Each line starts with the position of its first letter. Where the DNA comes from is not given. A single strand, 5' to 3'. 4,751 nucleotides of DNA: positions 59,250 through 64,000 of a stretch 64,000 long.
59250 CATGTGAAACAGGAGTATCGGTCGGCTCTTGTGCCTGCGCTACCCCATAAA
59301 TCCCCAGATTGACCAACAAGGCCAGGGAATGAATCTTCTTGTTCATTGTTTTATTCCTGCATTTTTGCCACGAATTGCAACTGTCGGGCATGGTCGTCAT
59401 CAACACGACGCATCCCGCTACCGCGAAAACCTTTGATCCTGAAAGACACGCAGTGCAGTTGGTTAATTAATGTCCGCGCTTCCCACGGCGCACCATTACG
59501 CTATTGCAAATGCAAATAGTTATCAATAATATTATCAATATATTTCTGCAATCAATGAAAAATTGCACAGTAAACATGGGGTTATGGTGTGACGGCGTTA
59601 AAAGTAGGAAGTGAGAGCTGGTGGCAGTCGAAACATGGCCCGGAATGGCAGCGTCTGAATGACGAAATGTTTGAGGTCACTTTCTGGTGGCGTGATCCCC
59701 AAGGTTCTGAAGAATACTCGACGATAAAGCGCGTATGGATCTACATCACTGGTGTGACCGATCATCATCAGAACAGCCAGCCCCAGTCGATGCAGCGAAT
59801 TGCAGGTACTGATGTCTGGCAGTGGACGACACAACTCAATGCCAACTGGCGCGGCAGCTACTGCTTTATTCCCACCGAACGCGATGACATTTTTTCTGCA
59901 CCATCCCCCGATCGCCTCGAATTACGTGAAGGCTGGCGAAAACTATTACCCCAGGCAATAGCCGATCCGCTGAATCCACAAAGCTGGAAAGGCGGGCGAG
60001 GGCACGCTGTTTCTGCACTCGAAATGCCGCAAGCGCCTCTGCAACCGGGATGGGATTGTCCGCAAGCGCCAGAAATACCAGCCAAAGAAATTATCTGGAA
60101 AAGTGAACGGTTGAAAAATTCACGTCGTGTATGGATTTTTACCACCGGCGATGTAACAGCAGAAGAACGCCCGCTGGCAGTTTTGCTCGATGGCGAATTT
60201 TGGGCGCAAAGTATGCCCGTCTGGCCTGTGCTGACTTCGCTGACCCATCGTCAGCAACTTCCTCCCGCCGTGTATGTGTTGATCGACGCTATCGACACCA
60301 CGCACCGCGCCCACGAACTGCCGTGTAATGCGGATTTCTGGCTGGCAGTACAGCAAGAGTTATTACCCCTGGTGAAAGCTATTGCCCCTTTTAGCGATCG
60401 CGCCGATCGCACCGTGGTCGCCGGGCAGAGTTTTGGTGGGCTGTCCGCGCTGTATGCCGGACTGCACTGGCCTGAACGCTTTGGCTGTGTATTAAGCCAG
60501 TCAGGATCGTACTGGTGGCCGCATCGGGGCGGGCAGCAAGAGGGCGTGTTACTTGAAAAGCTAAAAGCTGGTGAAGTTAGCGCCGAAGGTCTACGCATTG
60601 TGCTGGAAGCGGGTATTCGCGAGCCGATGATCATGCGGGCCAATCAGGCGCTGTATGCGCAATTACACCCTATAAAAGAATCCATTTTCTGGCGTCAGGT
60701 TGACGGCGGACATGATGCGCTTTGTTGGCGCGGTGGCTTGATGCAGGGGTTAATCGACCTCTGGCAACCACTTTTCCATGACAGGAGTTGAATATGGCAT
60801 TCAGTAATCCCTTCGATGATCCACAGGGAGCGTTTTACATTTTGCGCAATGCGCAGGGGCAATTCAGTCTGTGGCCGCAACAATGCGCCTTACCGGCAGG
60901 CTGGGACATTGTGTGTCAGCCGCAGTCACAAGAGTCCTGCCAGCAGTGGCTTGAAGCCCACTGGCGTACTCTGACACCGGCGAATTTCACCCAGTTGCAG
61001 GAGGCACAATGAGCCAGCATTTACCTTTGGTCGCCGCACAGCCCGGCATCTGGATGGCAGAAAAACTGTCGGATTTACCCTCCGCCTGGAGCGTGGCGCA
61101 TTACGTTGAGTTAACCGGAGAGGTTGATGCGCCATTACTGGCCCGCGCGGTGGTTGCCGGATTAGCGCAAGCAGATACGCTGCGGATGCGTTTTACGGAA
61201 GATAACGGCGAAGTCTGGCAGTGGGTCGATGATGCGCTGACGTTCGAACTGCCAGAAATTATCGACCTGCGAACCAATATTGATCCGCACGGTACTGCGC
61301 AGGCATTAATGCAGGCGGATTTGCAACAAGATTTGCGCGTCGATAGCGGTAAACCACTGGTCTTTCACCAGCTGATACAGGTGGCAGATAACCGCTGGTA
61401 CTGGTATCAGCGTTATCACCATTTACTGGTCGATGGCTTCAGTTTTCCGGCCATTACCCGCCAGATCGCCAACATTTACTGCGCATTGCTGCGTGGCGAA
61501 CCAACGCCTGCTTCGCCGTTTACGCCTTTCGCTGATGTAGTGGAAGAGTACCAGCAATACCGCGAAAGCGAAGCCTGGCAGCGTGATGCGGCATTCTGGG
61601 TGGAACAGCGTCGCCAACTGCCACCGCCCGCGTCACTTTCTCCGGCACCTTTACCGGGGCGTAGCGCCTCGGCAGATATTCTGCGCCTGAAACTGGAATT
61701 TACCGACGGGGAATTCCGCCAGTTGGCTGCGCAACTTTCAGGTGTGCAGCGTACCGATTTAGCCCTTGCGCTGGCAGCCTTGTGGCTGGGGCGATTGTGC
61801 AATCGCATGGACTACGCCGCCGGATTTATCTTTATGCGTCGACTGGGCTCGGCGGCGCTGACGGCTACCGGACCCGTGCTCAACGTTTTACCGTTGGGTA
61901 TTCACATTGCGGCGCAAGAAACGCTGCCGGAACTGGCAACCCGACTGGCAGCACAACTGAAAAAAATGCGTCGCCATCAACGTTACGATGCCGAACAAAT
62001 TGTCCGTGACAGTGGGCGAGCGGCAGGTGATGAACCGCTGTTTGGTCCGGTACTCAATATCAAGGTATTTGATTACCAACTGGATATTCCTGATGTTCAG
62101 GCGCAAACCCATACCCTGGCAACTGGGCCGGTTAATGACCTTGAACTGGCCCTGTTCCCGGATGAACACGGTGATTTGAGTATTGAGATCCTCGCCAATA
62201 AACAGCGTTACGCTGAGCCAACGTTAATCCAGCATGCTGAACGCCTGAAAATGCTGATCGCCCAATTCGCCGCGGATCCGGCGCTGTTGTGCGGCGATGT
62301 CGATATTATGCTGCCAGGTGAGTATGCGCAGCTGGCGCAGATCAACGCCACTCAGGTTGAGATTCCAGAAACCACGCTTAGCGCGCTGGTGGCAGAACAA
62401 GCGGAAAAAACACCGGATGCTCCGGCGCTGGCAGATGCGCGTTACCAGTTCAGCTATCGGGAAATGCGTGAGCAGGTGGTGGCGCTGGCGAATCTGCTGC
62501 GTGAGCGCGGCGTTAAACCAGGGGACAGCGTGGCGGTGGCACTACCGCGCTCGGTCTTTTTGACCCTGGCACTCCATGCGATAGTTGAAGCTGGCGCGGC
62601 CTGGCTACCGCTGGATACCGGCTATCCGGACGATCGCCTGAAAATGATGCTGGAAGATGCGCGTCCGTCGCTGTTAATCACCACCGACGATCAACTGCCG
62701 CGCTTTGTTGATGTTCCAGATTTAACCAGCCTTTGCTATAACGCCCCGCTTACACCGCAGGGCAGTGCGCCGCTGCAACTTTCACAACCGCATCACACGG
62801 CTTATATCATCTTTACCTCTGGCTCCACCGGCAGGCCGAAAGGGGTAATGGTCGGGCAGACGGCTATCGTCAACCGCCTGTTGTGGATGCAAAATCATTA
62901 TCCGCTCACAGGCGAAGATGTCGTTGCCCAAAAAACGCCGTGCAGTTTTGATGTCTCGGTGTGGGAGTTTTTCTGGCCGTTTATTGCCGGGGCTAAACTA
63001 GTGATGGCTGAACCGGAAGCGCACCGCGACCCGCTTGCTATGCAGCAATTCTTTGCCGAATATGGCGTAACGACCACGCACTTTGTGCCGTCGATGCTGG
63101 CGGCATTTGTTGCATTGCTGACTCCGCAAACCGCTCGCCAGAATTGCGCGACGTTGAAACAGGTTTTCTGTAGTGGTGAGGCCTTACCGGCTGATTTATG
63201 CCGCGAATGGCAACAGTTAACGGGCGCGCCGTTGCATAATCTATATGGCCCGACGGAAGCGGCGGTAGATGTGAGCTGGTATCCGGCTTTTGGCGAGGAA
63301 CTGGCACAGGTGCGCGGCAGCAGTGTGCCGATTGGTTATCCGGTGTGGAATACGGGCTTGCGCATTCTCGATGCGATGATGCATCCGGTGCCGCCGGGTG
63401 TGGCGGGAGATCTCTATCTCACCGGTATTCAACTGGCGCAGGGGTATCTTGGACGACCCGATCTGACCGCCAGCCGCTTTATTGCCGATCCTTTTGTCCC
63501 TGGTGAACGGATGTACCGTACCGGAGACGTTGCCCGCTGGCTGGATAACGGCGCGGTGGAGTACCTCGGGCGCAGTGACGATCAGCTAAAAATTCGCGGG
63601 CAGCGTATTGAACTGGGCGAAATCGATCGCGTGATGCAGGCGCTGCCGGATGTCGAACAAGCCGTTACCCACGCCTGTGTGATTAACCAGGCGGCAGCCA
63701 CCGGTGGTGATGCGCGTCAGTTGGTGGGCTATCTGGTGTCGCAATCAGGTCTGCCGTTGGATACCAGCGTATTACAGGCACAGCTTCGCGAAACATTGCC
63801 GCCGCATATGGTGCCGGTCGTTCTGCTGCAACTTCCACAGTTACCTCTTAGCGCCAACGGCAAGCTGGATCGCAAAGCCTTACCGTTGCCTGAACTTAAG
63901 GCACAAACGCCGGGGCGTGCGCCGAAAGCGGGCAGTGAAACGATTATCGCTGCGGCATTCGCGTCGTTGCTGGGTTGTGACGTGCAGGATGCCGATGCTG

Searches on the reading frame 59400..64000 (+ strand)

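Call 18: search_solved_structures(query=L001:7610-11488:+, max_evalue=1e-100)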
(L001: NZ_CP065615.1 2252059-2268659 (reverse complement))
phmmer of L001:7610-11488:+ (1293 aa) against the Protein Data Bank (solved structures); distinct sequences matched with E-value up to 1e-100: 19.
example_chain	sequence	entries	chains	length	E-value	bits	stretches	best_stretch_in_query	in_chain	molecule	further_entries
5ja1_A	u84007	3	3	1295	0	2892.9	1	1-1293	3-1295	Enterobactin synthase component F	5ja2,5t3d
2roq_A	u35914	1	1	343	3.6e-217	727.1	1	960-1293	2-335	Enterobactin synthetase component F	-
3tej_A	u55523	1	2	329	1.3e-213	715.3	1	965-1293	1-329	Enterobactin synthase component F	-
6mfz_A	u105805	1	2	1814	9.2e-196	656.1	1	112-1044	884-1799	Linear gramicidin synthase subunit A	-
9be3_A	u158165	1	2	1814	9.2e-196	656.1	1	112-1044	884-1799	Linear gramicidin synthase subunit A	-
9meh_A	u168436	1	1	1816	9.3e-196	656.1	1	112-1044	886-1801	Linear gramicidin synthase subunit A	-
9be4_A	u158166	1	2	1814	3.6e-195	654.2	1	112-1044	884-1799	Linear gramicidin synthase subunit A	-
8xjz_C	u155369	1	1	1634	1.6e-191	642.1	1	3-1053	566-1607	Peptide synthetase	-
6mfy_A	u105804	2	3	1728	1.2e-187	629.3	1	112-962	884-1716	Linear gramicidin synthase subunit A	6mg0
6p1j_A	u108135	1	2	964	1.8e-147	496.2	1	5-958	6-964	Txo2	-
6ea3_B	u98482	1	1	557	3.3e-142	478.7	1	427-962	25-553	adenylation domain of Fuscachelin synthetase component H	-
6n8e_A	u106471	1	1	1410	2.4e-139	469.2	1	4-1161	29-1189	holo-ObiF1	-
6oyf_A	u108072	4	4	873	1.7e-131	443.3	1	5-864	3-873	Txo1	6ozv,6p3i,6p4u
5u89_A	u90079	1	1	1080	4.3e-131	441.9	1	442-1046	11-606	Amino acid adenylation domain protein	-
4zxh_A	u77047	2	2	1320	2.1e-112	380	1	9-1176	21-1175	ABBFA_003403 | Tyrocidine synthetase 3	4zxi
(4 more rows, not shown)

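Call 30: search_protein_families(library=pfam, proteins=[L001:7610-11488:+])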
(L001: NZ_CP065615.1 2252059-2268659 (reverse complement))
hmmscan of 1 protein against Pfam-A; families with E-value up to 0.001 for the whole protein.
L001:7610-11488:+ (1293 aa): 5 families
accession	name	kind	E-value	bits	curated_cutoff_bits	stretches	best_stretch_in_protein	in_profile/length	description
PF00668.25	Condensation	-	4.6e-109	365.6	30.6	1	2-442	2-455/456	Condensation domain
PF00501.34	AMP-binding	-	9.8e-89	298.3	29.9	1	462-814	2-384/384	AMP-binding enzyme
PF00975.26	Thioesterase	-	2.8e-61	208.1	26.4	1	1067-1282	2-221/226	Thioesterase domain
PF00550.31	PP-binding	-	3.1e-14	53.4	20.8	1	980-1040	3-65/67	Phosphopantetheine attachment site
PF13193.12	AMP-binding_C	-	0.00013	23.2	24.5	1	884-952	10-76/76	AMP-binding enzyme C-terminal domain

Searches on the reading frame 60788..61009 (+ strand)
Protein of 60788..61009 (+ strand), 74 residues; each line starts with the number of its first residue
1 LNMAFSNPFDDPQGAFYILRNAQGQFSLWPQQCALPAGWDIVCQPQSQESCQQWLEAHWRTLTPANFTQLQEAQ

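Call 6: search_protein_families(library=pfam, proteins=[window:60794-61009:+])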
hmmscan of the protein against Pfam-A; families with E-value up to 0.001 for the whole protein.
window:60794-61009:+ (72 aa): 1 family
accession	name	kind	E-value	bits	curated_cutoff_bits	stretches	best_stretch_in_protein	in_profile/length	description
PF03621.18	MbtH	-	1e-21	76.5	27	1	4-54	2-52/53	MbtH-like protein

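Call 17: search_solved_structures(query=window:60788-61009:+, show_alignments=2)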
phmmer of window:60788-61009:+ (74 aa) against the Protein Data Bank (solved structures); distinct sequences matched with E-value up to 0.001: 16.
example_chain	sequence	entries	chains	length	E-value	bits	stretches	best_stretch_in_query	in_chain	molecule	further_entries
5ja1_B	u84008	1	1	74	9.3e-47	159.5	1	2-74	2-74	Enterobactin biosynthesis protein YbdZ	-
5u89_B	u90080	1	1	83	5e-15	58.6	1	3-66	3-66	MbtH domain protein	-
2myy_A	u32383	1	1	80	6.2e-15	58.2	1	3-68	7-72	Conserved hypothetical MbtH-like protein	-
6ea3_A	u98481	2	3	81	7.5e-15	58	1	5-73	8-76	MbtH-like protein | Conserved protein MbtH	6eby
2khr_A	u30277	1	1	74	1.6e-14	56.9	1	6-67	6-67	Protein mbtH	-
2n6g_A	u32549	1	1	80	5.2e-14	55.3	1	6-67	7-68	MbtH-like protein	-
8gic_C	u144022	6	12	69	1.3e-13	54.1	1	6-67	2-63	MbtH-like short polypeptide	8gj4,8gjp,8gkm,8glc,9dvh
5wmm_B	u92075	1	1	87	8.5e-12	48.3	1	5-70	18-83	MbtH homologue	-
4gr4_A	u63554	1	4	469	3.9e-11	46.2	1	5-65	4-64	Non-ribosomal peptide synthetase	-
2lpd_A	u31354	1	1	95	4.5e-11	46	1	14-67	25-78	Uncharacterized protein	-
4gr5_A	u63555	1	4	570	5.2e-11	45.8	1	5-65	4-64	Non-ribosomal peptide synthetase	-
6n8e_A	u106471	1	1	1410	7.4e-09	38.9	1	4-52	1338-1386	holo-ObiF1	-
2pst_X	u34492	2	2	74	2.3e-06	31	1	7-69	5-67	Hypothetical protein PA2412 | MbtH-Like Protein PA2412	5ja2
2gpf_A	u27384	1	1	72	2.5e-06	30.9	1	8-69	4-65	conserved hypothetical protein PA2412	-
9lco_B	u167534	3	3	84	3.9e-06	30.3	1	8-69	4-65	MbtH-like domain-containing protein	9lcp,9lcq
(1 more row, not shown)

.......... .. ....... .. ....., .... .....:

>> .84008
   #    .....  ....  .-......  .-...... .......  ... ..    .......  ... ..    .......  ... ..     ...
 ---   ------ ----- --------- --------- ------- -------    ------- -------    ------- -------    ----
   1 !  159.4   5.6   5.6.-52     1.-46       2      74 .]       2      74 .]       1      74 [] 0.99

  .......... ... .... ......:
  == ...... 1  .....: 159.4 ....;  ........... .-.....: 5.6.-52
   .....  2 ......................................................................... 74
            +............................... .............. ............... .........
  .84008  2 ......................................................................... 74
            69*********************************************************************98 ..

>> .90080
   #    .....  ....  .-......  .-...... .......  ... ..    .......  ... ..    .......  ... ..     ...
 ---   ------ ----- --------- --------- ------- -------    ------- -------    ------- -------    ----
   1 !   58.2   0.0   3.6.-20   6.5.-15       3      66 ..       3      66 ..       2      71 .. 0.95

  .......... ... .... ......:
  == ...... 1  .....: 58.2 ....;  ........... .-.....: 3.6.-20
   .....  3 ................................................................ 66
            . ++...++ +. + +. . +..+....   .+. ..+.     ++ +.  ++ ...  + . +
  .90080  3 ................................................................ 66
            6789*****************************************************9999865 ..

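Call 46: search_protein_families(library=ncbifam, proteins=[window:60794-61009:+], max_evalue=1e-10)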
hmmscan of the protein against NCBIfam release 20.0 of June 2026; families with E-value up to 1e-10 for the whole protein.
window:60794-61009:+ (72 aa): 0 families

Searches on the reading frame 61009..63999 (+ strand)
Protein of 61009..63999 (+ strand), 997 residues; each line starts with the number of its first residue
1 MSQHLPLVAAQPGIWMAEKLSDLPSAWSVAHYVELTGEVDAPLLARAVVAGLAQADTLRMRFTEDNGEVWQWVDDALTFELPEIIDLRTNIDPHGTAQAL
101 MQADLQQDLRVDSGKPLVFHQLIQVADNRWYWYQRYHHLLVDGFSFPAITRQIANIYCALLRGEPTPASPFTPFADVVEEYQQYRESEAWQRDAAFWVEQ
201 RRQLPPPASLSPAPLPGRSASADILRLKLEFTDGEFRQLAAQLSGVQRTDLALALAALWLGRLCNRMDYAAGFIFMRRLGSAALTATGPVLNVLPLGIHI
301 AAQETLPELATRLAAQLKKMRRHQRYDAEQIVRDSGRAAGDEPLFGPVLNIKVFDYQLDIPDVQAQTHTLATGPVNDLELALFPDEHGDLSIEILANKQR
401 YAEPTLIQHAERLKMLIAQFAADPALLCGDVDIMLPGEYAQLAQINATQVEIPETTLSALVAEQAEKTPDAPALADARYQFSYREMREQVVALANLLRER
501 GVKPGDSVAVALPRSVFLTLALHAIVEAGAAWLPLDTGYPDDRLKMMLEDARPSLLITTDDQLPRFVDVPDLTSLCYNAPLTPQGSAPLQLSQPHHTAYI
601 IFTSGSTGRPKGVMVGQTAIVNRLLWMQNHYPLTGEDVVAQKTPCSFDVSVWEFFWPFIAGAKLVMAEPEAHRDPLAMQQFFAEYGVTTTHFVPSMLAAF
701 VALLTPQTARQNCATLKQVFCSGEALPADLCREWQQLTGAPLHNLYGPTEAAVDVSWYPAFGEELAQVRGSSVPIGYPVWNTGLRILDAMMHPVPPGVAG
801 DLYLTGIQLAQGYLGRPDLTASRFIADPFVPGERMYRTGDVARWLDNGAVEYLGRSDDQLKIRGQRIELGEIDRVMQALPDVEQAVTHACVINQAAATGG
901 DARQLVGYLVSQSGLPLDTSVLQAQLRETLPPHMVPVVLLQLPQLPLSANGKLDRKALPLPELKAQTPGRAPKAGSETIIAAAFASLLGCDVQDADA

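Call 6: search_protein_families(library=pfam, proteins=[window:61009-63999:+])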
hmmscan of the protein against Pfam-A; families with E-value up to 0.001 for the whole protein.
window:61009-63999:+ (997 aa): 3 families
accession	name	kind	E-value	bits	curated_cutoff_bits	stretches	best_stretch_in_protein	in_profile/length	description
PF00668.25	Condensation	-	2.6e-109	366.4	30.6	1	2-442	2-455/456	Condensation domain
PF00501.34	AMP-binding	-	5.9e-89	299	29.9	1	462-814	2-384/384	AMP-binding enzyme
PF13193.12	AMP-binding_C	-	0.0001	23.6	24.5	1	884-952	10-76/76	AMP-binding enzyme C-terminal domain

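Call 46: search_protein_families(library=ncbifam, proteins=[window:61009-63999:+], max_evalue=1e-10)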
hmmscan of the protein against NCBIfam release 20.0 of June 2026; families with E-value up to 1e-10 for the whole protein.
window:61009-63999:+ (997 aa): 83 families (the best 25 are shown)
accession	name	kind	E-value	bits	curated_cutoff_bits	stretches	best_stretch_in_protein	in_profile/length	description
NF007605.2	PRK10252.1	equivalog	0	2150.2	2400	1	2-997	1-996/1292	enterobactin non-ribosomal peptide synthetase EntF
NF038078.1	NRPS_MxcG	equivalog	4.5e-176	587.5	2300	1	3-988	3-987/1442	myxochelin non-ribosomal peptide synthetase MxcG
NF004282.0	PRK05691.1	subfamily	7.2e-173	576.6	4090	1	3-989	674-1652/4334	non-ribosomal peptide synthase/polyketide synthase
NF041803.1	NRPS_SolG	exception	2.8e-140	469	2200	1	271-990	371-1104/1163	solanimycin non-ribosomal peptide synthetase SolG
TIGR01733.1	AA-adenyl-dom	subfamily_domain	2.5e-126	421.8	317.4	1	482-886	1-408/409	amino acid adenylation domain-containing protein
NF047350.1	aureusi_NRPS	equivalog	2.5e-98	329.8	2500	1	25-990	17-923/2373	aureusimine non-ribosomal peptide synthetase AusA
NF003417.0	PRK04813.1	subfamily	7.3e-72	242.5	476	1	461-958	9-499/505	D-alanine--poly(phosphoribitol) ligase subunit DltA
TIGR01734.1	D-ala-DACP-lig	equivalog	1e-70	238.7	559.85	1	461-958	6-498/504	D-alanine--poly(phosphoribitol) ligase subunit DltA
TIGR03443.1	alpha_am_amid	equivalog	1.2e-58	198.6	1030.1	3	594-830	414-652/1390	L-aminoadipate-semialdehyde dehydrogenase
NF004837.0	PRK06187.1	subfamily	1.1e-55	188.8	476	1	455-958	8-518/531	long-chain-fatty-acid--CoA ligase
TIGR03098.1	ligase_PEP_1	hypoth_equivalog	1.1e-51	176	592.35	2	570-958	138-514/517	acyl-CoA ligase (AMP-forming), exosortase A system-associated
NF004822.0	PRK06178.1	equivalog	4.6e-44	151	782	2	588-958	206-563/571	acyl-CoA synthetase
NF052269.1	Staph_lig_FadD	equivalog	7.4e-42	143.3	650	1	465-958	10-489/499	long-chain-fatty-acid--CoA ligase FadD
NF006181.0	PRK08314.1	subfamily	2.2e-41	141.8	705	2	587-958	196-550/563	long-chain-fatty-acid--CoA ligase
NF005702.0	PRK07514.1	subfamily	8.4e-41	139.9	558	1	459-958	7-496/506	malonyl-CoA synthase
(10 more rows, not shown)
